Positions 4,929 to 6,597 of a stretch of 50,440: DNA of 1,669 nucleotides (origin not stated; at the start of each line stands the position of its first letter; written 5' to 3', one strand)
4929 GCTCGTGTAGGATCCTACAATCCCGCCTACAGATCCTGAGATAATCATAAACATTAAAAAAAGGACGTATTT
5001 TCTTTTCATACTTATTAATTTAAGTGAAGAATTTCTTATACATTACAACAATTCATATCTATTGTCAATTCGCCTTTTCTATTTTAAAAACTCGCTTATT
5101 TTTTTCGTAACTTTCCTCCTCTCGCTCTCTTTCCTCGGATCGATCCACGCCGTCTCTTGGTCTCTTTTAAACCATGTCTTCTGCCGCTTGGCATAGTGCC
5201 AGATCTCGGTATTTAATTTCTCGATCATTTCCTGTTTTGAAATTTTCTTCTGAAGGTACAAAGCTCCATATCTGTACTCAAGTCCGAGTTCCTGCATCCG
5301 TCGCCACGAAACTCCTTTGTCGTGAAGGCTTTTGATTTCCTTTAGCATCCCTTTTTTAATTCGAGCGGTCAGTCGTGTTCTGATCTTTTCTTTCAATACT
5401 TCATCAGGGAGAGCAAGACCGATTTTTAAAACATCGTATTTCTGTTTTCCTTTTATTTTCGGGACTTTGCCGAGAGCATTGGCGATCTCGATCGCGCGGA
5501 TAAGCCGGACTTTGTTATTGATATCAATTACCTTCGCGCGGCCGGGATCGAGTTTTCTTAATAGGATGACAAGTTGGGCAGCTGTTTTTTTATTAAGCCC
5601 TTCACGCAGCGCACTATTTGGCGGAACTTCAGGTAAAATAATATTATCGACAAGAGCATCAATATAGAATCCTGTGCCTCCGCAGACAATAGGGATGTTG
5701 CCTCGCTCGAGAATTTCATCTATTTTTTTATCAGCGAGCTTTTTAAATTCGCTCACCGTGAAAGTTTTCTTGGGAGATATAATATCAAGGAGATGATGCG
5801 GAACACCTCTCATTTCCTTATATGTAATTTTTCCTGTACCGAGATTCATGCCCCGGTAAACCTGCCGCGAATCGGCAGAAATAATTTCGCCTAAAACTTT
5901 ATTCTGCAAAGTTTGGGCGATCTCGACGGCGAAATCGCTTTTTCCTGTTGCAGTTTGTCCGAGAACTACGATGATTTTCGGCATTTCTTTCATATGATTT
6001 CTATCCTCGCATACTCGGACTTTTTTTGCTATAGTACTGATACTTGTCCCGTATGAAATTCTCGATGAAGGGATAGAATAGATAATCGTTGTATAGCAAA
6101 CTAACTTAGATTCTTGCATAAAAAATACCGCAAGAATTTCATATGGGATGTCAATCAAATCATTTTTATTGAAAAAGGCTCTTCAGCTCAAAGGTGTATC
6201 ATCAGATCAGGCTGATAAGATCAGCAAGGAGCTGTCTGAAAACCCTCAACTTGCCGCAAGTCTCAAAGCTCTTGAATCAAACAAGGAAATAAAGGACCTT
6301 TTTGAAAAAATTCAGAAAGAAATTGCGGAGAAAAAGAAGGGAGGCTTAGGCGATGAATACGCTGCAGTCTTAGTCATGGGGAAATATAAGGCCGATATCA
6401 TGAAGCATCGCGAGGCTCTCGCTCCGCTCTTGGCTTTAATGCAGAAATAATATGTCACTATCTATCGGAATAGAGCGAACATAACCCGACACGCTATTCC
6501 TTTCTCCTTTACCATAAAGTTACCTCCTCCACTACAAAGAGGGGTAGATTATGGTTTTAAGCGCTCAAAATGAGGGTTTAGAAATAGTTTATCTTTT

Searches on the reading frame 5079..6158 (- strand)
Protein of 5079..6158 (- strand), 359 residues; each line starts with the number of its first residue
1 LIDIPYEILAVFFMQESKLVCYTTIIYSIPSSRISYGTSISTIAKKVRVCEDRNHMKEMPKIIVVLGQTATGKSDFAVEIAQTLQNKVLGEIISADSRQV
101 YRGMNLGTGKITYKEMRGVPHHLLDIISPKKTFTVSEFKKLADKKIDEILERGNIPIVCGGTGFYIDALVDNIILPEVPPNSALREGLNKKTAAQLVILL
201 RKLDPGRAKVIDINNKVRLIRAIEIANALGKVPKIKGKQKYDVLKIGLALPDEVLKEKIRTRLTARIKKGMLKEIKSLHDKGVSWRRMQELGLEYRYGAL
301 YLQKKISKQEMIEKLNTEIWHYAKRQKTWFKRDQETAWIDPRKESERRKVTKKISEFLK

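Call 26: search_protein_families(library=pfam, proteins=[window:5079-6158:-], max_evalue=0.01)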
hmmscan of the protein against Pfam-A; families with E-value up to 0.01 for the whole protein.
window:5079-6158:- (359 aa): 2 families
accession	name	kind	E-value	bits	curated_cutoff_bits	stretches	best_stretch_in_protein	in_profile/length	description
PF01715.23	IPPT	-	8.7e-66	222.5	23.6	1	99-333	1-243/243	IPP transferase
PF01745.22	IPT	-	9.8e-06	25.6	20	1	61-121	2-58/233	Isopentenyl transferase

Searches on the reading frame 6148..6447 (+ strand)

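Call 26: search_protein_families(library=pfam, proteins=[window:6148-6447:+], max_evalue=0.01)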
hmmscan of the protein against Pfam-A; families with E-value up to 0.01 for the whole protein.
window:6148-6447:+ (100 aa): 0 families

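Call 43: search_protein_families(library=phrogs, proteins=[window:6148-6447:+], max_evalue=0.01)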
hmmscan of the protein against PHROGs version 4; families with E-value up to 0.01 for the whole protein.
window:6148-6447:+ (100 aa): 1 family
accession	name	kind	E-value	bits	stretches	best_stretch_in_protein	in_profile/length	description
phrog_1544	-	unknown function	0.0015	19.3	1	15-73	40-96/200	-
